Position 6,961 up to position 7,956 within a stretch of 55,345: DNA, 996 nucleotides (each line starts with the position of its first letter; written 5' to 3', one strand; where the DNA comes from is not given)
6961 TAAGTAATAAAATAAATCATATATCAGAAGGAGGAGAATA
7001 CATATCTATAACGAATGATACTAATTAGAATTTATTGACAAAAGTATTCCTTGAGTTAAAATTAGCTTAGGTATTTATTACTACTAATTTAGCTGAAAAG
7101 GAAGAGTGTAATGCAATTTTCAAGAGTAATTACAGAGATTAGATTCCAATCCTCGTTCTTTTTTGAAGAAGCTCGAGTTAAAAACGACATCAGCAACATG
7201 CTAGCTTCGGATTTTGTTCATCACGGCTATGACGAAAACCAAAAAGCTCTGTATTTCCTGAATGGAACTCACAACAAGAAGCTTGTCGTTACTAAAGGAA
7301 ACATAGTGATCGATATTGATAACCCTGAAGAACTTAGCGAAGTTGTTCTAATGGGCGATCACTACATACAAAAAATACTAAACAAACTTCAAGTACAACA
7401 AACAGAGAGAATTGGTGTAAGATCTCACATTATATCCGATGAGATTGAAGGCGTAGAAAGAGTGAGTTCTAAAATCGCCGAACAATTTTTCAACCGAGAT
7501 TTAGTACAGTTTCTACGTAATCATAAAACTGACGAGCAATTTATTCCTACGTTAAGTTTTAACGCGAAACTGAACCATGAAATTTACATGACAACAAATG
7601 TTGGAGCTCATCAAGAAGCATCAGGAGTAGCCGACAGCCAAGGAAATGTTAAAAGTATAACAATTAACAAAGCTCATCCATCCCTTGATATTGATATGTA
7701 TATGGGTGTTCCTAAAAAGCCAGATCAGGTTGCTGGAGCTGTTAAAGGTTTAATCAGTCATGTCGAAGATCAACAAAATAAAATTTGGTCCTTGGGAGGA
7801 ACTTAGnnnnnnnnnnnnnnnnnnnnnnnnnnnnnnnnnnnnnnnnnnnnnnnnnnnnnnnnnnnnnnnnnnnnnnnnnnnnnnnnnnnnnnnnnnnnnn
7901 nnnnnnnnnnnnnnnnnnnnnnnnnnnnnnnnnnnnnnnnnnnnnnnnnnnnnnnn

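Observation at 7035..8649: Self-contained AT-rich three-gene moron (soluble protein + two small membrane proteins) between lysis cassette and hicAB: candidate exclusion/abortive-infection module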

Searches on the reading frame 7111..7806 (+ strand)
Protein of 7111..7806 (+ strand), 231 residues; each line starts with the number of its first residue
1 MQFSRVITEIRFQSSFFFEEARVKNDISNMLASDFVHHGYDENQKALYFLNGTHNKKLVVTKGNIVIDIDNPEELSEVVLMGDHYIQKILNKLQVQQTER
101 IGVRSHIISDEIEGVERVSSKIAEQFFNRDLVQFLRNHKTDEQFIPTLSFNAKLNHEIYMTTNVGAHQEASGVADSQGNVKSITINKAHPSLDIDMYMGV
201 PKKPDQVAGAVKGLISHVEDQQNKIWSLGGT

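Call 4: search_protein_families(library=pfam, proteins=[window:7111-7806:+], max_evalue=1)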
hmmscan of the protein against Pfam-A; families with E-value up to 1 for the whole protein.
window:7111-7806:+ (231 aa): 0 families

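Call 5: search_protein_families(library=ncbifam, proteins=[window:7111-7806:+], max_evalue=1)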
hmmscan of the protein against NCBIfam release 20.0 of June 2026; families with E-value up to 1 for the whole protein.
window:7111-7806:+ (231 aa): 0 families

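Call 6: search_protein_families(library=padloc, proteins=[window:7111-7806:+], max_evalue=1)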
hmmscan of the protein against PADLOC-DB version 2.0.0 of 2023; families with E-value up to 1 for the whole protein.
window:7111-7806:+ (231 aa): 0 families
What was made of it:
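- Closest known: Class II holins, and the holin-targeting abortive-infection protein AbiZ of Lactococcus. Different: AbiZ homology was tested only indirectly: PADLOC found nothing (call 6).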

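Call 7: search_protein_families(library=phrogs, proteins=[window:7111-7806:+], max_evalue=1)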
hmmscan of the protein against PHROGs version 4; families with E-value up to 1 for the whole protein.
window:7111-7806:+ (231 aa): 1 family
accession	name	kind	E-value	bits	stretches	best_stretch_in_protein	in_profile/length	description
phrog_3644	-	unknown function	0.019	16.4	1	121-198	5-85/103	-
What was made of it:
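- No database family matches any of the three (calls 4-7).
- Tried and rejected: Family libraries: Pfam, NCBIfam, PADLOC and PHROGs on the three proteins gave nothing above noise (calls 4-7).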

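Call 11: find_homologous_proteins(query=window:7111-7803:+, max_evalue=0.01)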
Query window:7111-7803:+ (231 aa): 1 proteins with E <= 0.01 among 103 candidates.
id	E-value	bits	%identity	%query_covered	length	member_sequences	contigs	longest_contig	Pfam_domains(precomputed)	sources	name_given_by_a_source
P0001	2.4e-147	506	100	100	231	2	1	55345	-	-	-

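Call 12: search_dna_similar(query=window:7111-7803:+, collection=phages, mode=protein, max_evalue=0.01)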
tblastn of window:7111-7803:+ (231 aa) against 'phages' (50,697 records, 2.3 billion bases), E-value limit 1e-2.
No match.

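Call 16: find_encoding_contigs(protein=window:7111-7806:+, flank=10000)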
Protein window:7111-7806:+ (231 aa): 1 contig read that carries it; 1 place shown.
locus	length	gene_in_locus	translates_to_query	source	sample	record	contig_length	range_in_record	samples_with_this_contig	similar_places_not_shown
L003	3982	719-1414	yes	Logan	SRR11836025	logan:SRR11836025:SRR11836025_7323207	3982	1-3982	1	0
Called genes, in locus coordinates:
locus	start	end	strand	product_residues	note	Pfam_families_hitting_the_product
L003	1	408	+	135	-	?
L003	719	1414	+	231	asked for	-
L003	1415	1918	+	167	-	-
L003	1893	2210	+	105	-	-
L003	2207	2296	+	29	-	-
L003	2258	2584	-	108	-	PF15919:HicB_lk_antitox, PF21748:UPF0150 (weak), PF05534:HicB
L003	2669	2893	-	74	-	PF07927:HicA_toxin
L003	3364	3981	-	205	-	?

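Call 19: search_protein_representatives(protein=window:7111-7803:+)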
Query: 231 residues. Proteins with E-value up to 0.001 (for the whole library): 29; up to 1e-10: 21; up to 1e-30: 7. The best 29 are listed.
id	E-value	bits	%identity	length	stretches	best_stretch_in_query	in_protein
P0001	7.6e-148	506.2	100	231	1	1-231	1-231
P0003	1.1e-48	182.1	39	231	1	3-229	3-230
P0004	1.3e-42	162.3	33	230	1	2-228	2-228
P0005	1.7e-37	145.6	33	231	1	1-227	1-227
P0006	1.6e-33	132.6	30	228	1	1-228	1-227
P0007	4.7e-32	127.8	31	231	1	2-229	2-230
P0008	5.4e-31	124.3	32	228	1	3-225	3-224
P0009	1.1e-29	120.1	30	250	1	1-227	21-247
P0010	7.3e-29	117.4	30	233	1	4-227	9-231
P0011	2.1e-28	115.8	30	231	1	1-230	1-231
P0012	3.1e-28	115.3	30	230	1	2-228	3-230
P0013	4.8e-28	114.7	31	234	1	1-225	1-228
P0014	1.7e-27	112.9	26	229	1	3-228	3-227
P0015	1.9e-26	109.5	28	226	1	1-226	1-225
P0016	6.2e-26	107.8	28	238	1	4-228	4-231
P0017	1.3e-25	106.8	27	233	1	3-219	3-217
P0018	1.0e-23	100.5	26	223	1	2-227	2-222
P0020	6.5e-23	97.9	26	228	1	1-229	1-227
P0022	2.2e-21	92.9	28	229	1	5-227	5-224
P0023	6.2e-09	52.2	23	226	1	4-198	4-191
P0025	7.4e-08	48.7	34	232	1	2-107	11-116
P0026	1.9e-05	40.8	25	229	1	4-135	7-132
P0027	3.2e-05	40.1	27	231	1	6-227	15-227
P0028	6.9e-05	39.0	25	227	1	1-126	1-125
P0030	6.3e-04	35.9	21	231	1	3-219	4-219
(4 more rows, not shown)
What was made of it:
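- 7111..7806 (+): g1: 231-aa acidic cytoplasmic protein made of two tandem TBP-like (beta-alpha-beta4-alpha) repeats. It is the constant component of the module and a rare family remotely linked to TIGR04255. 21 full-length relatives at E < 1e-20 among 1.84 billion representatives (call 19).
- Full-length g1 homologues reach E 1e-49 at 39 % identity (call 19).
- Tried and rejected: The exhaustive HMMER search was needed to find the family (call 19).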

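Call 20: find_related_loci(query=window:7111-7803:+, collection=viral_contigs, flank=8000)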
Query window:7111-7803:+ (231 aa) in viral_contigs; peptide patterns used: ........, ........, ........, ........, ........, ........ (x = any residue, [..] = any of these).
No stretch of DNA in the collection matches any of the patterns.

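Call 22: search_protein_families(library=ncbifam, alignment_id=A1, max_evalue=1)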
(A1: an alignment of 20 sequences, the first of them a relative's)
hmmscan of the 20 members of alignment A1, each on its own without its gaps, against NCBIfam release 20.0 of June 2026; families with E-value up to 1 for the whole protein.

A. member 1, P0001 (231 aa): 0 families

B. families by the number of members that match (of 20 scanned): 8 families
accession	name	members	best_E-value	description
TIGR04255.1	sporadTIGR04255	2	7.3e-05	TIGR04255 family protein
TIGR00477.1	tehB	1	0.0038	tellurite resistance methyltransferase TehB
NF048009.1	SfplDhtHpfGKleb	1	0.024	(2S)-3-sulfopropanediol dehydratase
TIGR01979.1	sufS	1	0.072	SufS family cysteine desulfurase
NF010828.0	PRK14232.1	1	0.1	fluoride efflux transporter CrcB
NF009565.0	PRK13019.1-5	1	0.12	ATP-dependent Clp protease adapter ClpS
NF009339.0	PRK12699.1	1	0.13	flagellar basal body L-ring protein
NF004818.0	PRK06172.1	1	0.23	SDR family oxidoreductase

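Call 23: search_protein_families(library=pfam, alignment_id=A1, max_evalue=1)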
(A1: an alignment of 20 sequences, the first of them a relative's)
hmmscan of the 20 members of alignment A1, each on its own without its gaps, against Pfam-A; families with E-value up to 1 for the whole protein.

A. member 1, P0001 (231 aa): 0 families

B. families by the number of members that match (of 20 scanned): 11 families
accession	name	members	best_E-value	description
PF18942.5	DUF5689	1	0.0078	Family of unknown function (DUF5689)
PF03848.20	TehB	1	0.012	Tellurite resistance protein TehB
PF13557.12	Phenol_MetA_deg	1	0.013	Putative MetA-pathway of phenol degradation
PF13505.12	OMP_b-brl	1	0.029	Outer membrane protein beta-barrel domain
PF10095.14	DUF2333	1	0.044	Uncharacterized protein conserved in bacteria (DUF2333)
PF23943.1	PUS7L_N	1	0.056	PUS7L N-terminal domain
PF03310.18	Cauli_DNA-bind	1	0.11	Caulimovirus DNA-binding protein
PF17189.10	Glyco_hydro_30C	1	0.13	Glycosyl hydrolase family 30 beta sandwich domain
PF21059.3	BTBD16_C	1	0.13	BTB/POZ domain-containing protein 16, C-terminal domain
PF09424.15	YqeY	1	0.16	Yqey-like protein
PF24237.1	INO80E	1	0.85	INO80 complex subunit E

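Call 24: search_solved_structures(query=A1, max_evalue=10)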
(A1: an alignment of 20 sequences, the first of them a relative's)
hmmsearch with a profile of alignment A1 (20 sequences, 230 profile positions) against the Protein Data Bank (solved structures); distinct sequences matched with E-value up to 10: 1.
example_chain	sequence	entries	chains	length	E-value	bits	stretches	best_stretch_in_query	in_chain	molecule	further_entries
8f70_A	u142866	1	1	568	0.19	14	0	102-154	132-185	T18.1 Major pilin backbone protein T-antigen,Major pilin backbone protein T-antigen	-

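Call 28: find_homologous_proteins(query=A1, max_evalue=0.001)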
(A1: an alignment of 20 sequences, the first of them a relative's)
Query A1 (20 sequences) (231 aa, profile of the alignment): 5 proteins with E <= 0.001 among 3273 candidates.
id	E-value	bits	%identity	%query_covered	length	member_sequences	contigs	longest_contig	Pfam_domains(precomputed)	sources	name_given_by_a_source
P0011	4.3e-87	309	29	100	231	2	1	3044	-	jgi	jgi:hypothetical protein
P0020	8.1e-81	289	26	99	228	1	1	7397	-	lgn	-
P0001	3.0e-79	283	100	100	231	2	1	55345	-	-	-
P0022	4.0e-78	280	27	98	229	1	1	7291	-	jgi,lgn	-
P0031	4.9e-77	276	35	98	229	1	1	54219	-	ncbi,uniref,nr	ncbi:hypothetical protein MMB75_25630 [Paenibacillus sp. P2(2022)]|uniref:hypothetical protein n=1 T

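Call 30: find_encoding_contigs(protein=P0031, flank=8000)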
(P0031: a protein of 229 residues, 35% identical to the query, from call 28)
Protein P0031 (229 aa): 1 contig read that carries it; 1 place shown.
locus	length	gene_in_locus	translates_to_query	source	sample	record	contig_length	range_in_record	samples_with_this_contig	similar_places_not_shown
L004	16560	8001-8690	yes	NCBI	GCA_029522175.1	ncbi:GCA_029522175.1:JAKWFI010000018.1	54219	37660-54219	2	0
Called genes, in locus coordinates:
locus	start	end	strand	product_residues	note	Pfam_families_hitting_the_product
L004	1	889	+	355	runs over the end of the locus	PF26078:Baseplate_J_M, PF26079:Baseplate_J_C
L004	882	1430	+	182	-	PF10076:Phage_Mu_Gp48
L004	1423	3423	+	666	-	-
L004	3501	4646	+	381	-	-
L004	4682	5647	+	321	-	PF05448:AXE1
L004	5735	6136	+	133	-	-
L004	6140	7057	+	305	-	PF01510:Amidase_2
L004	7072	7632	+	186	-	-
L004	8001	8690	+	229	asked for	-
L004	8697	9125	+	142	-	-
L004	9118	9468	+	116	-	-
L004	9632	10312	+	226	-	-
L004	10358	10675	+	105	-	-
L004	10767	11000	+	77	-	-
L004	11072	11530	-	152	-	-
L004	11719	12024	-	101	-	-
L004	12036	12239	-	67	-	-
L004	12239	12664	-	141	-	PF15919:HicB_lk_antitox, PF15970:HicB-like_2 (weak)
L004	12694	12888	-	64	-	PF07927:HicA_toxin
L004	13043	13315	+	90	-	-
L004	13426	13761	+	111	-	PF08863:YolD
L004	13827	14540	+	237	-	-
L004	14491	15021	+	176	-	PF04647:AgrB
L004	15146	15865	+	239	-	PF04397:LytTR (weak)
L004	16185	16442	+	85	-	-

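Call 31: find_encoding_contigs(protein=P0020, flank=8000)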
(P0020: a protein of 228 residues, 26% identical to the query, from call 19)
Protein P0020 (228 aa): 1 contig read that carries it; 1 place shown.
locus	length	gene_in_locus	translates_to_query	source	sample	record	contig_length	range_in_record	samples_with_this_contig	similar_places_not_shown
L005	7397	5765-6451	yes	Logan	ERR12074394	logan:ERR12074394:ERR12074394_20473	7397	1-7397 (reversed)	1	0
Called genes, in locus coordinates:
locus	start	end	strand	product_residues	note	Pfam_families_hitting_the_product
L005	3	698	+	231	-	?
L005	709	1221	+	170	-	-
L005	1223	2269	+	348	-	-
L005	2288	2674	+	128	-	-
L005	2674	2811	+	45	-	-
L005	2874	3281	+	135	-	PF05105:Phage_holin_4_1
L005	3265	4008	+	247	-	PF01510:Amidase_2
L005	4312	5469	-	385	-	PF14294:DUF4372 (weak), PF01609:DDE_Tnp_1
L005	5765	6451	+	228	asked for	-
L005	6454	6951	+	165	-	-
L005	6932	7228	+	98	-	-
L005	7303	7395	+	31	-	?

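Call 32: find_encoding_contigs(protein=P0022, flank=8000)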
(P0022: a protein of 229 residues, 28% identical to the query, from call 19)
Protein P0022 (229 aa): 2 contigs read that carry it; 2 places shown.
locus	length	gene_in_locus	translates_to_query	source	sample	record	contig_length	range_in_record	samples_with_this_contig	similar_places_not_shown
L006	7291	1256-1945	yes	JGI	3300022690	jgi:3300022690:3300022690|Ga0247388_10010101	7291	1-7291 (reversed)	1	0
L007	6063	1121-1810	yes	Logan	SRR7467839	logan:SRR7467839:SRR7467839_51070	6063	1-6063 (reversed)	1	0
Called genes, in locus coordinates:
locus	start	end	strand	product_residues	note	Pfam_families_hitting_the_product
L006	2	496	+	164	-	?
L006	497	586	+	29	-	-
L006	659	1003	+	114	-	PF09682:Phage_holin_6_1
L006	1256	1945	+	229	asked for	-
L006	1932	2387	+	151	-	-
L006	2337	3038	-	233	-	PF01510:Amidase_2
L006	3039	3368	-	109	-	-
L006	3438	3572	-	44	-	PF09693:Phage_XkdX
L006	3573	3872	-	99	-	-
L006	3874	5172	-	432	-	-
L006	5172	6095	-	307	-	-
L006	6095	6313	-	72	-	-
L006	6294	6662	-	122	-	PF09684:Tail_P2_I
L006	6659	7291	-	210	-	?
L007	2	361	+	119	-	?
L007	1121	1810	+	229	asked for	-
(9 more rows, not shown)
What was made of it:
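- In L006 a Phage_holin_6_1 gene lies directly upstream in the same orientation (call 32). It converges on the amidase gene in L006 (call 32).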

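Call 33: find_encoding_contigs(protein=P0011, flank=8000)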
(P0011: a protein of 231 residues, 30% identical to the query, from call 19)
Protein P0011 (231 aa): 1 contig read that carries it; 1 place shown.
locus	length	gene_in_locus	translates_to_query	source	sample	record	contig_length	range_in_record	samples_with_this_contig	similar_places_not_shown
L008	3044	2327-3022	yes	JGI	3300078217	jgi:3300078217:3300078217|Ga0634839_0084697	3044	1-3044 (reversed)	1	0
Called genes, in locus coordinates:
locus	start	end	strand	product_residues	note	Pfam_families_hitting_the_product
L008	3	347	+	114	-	?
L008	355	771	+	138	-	-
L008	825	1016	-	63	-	-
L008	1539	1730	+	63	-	-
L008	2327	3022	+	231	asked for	-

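Call 36: predict_structure(alignment_id=A1)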
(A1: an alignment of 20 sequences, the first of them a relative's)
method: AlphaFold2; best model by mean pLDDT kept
length: 231 residues; sequences in the alignment: 20
mean_pLDDT: 91.3   pTM: 0.84
mean pLDDT of the five models: 91.3, 91.3, 90.8, 90.6, 89.8
residues with pLDDT >= 90: 157; 70-90: 66; 50-70: 7; < 50: 1
segments of 3 or more residues with pLDDT < 50: none
pLDDT, mean of each block of 10 residues (from residue 1): 94 97 96 93 96 91 97 88 90 97 95 90 89 80 80 95 93 89 88 96 95 93 80 40
secondary structure, 60 per line:
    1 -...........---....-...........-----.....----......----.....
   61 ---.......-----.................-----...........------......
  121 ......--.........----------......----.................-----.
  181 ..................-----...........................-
elements in order: E2-12 H16-19 H21-31 E37-41 E46-51 E56-60 E64-70 H76-92 E98-108 H115-126 H129-137 E148-153 E158-174 E180-198 H204-230
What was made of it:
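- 7111..7806 (+): AF2 pLDDT 91.3, pTM 0.84 (call 36).
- The g1 fold is confident (pLDDT 91, call 36).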

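Call 39: fold_search(model_id=the predicted structure, library=pdb)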
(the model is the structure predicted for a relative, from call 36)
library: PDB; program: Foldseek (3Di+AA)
matches with E <= 10: 1493; with E <= 0.001: 31
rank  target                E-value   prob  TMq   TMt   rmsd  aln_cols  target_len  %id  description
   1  7o4i_O                1.9e-05  1.00  0.29  0.35  11.4       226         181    9  Yeast RNA polymerase II transcription pre-initiation complex with initial transcription bubble (released 2021-06-16)
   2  7egb_P                2.1e-05  1.00  0.30  0.37  13.0       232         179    9  TFIID-based holo PIC on SCP promoter (released 2021-05-05)
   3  5iy6_P                2.3e-05  1.00  0.29  0.34  11.5       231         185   10  Human holo-PIC in the closed state (released 2016-05-18)
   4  7z0o_H                2.5e-05  1.00  0.29  0.36  11.6       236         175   10  Structure of transcription factor UAF in complex with TBP and 35S rRNA promoter DNA (released 2022-04-27)
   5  9k3b_U                3.7e-05  1.00  0.29  0.35  11.5       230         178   10  Human RNA Polymerase III de novo transcribing complex 10 overall (TC10-overall) (released 2025-04-16)
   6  1vol_B                3.7e-05  1.00  0.27  0.32  11.1       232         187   10  TFIIB (HUMAN CORE DOMAIN)/TBP (A.THALIANA)/TATA ELEMENT TERNARY COMPLEX (released 1996-11-08)
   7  1vok_A                4.9e-05  1.00  0.29  0.33  11.6       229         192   11  ARABIDOPSIS THALIANA TBP (DIMER) (released 1996-11-08)
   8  1qn5_B                5.9e-05  1.00  0.29  0.34  11.7       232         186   11  Crystal structure of the G(-26) Adenovirus major late promoter TATA box variant bound to wild-type TBP (Arabidopsis th (released 2000-02-07)
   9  1qne_B                7.6e-05  1.00  0.30  0.34  11.2       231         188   10  Crystal structure of the Adenovirus major late promoter TATA box bound to wild-type TBP (Arabidopsis thaliana TBP isof (released 2000-02-07)
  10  1ais_A                8.0e-05  1.00  0.30  0.35  11.6       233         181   12  TATA-BINDING PROTEIN/TRANSCRIPTION FACTOR (II)B/TATA-BOX COMPLEX FROM PYROCOCCUS WOESEI (released 1997-07-07)
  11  8iue_U                9.1e-05  1.00  0.27  0.34  11.3       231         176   10  RNA polymerase III pre-initiation complex melting complex 1 (released 2023-05-24)
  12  4rod_B                1.0e-04  1.00  0.30  0.36  11.7       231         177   11  Human TFIIB-related factor 2 (Brf2) and TBP bound to TRNAU1 promoter (released 2015-12-30)
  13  1qn7_A                1.2e-04  1.00  0.31  0.37  11.5       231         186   10  Crystal structure of the T(-27) Adenovirus major late promoter TATA box variant bound to wild-type TBP (Arabidopsis th (released 2000-02-07)
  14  4roc_B                1.3e-04  1.00  0.30  0.36  11.7       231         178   11  Human TFIIB-related factor 2 (Brf2) and TBP bound to U6#2 promoter (released 2015-12-30)
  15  5tvf_E                1.5e-04  1.00  0.34  0.28  17.9       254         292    9  Crystal structure of Trypanosoma brucei AdoMetDC/prozyme heterodimer in complex with inhibitor CGP 40215 (released 2017-01-11)
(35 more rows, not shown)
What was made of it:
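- On TATA-box-binding protein family: The repeat topology matches (call 36), but TM-score is 0.27-0.38 and rmsd about 10-13 A over ~230 columns (call 39).
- Closest known: TATA-box-binding protein. Same: Foldseek gives probability 1.0 and E ~2e-5 to TBPs from eukaryotes and archaea (calls 36, 39).
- Weak fold resemblance of g1 to beta-sheet chaperones such as EspG (E 5e-3, prob 0.33) is compatible with g1 holding hydrophobic helices (call 39). The EspG similarity is below a reliable level (call 39).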

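Call 40: fold_search(model_id=the predicted structure, library=viral)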
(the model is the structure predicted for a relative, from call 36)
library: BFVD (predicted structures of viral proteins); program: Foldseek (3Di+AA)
matches with E <= 10: 1239; with E <= 0.001: 12
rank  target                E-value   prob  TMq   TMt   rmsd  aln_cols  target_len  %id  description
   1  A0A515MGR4            1.6e-09  1.00  0.52  0.58   5.8       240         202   10  (no name in the UniProt tables at hand)
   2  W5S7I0                5.5e-06  1.00  0.33  0.25  12.9       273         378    6  (no name in the UniProt tables at hand)
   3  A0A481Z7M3            1.9e-05  0.69  0.17  0.06  19.1       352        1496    8  Early transcription factor large subunit-like protein [Pithovirus LCPAC304]
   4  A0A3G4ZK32            7.5e-05  0.99  0.27  0.29  11.1       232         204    9  Uncharacterized protein [Terrestrivirus sp.]
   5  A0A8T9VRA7            1.4e-04  0.94  0.28  0.09  13.8       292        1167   11  (no name in the UniProt tables at hand)
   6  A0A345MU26            1.6e-04  0.97  0.30  0.21  14.3       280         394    8  (no name in the UniProt tables at hand)
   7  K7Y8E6                1.7e-04  1.00  0.30  0.52   4.6       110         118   11  Uncharacterized protein [Megavirus courdo11]
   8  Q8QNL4                4.3e-04  0.96  0.32  0.38   9.9       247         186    9  EsV-1-53 [Ectocarpus siliculosus virus 1 (isolate New Zealand/Kaikoura/1988)]
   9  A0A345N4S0            4.3e-04  0.96  0.31  0.23  12.5       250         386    9  (no name in the UniProt tables at hand)
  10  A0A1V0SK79            6.6e-04  0.90  0.28  0.28  13.0       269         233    7  Uncharacterized protein [Klosneuvirus KNV1]
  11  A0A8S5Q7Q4            7.0e-04  0.87  0.25  0.17  13.7       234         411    9  GST REP [Inoviridae sp. ctsTh7]
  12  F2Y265                9.5e-04  0.84  0.28  0.10  13.1       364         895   10  (no name in the UniProt tables at hand)
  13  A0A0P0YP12            1.3e-03  0.72  0.25  0.09  13.7       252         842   11  (no name in the UniProt tables at hand)
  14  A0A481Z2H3            1.8e-03  0.47  0.22  0.07  18.3       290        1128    8  Early transcription factor large subunit-like protein [Pithovirus LCPAC001]
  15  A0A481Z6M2            2.1e-03  0.41  0.21  0.08  17.0       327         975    7  Uncharacterized protein [Pithovirus LCPAC302]
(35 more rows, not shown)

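Call 41: find_encoding_contigs(protein=P0003, flank=8000, max_places=3)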
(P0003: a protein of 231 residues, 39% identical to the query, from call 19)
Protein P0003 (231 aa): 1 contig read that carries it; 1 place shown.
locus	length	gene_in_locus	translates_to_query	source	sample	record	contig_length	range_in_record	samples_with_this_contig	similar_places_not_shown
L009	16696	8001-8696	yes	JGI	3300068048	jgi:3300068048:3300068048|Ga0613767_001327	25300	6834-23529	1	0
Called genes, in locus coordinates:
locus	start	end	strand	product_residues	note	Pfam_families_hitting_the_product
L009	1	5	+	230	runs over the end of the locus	PF01476:LysM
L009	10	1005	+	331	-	PF24032:YQBQ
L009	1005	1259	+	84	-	PF10844:DUF2577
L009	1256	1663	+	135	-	PF10934:Sheath_initiator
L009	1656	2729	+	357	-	PF26078:Baseplate_J_M, PF26079:Baseplate_J_C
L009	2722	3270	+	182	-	PF10076:Phage_Mu_Gp48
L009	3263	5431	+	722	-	-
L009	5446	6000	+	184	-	-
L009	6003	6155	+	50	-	PF09693:Phage_XkdX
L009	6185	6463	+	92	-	PF10960:Holin_BhlA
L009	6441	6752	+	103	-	-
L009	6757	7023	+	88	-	PF16079:Phage_holin_5_2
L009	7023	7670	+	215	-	PF00959:Phage_lysozyme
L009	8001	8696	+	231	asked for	-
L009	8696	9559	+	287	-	-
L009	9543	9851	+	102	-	-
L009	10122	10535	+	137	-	-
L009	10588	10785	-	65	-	-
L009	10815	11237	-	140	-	PF15970:HicB-like_2 (weak), PF15919:HicB_lk_antitox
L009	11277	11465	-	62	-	PF07927:HicA_toxin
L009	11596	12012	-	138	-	-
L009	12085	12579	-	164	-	PF09388:SpoOE-like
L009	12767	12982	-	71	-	-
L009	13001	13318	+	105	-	-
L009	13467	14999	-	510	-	PF00239:Resolvase, PF07508:Recombinase, PF13408:Zn_ribbon_recom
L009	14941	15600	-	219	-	PF01381:HTH_3, PF13443:HTH_26 (weak), PF00717:Peptidase_S24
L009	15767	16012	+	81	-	PF01381:HTH_3, PF12844:HTH_19 (weak), PF13560:HTH_31 (weak)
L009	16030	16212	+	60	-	-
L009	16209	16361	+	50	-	-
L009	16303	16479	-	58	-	-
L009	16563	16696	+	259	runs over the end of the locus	PF09669:Phage_pRha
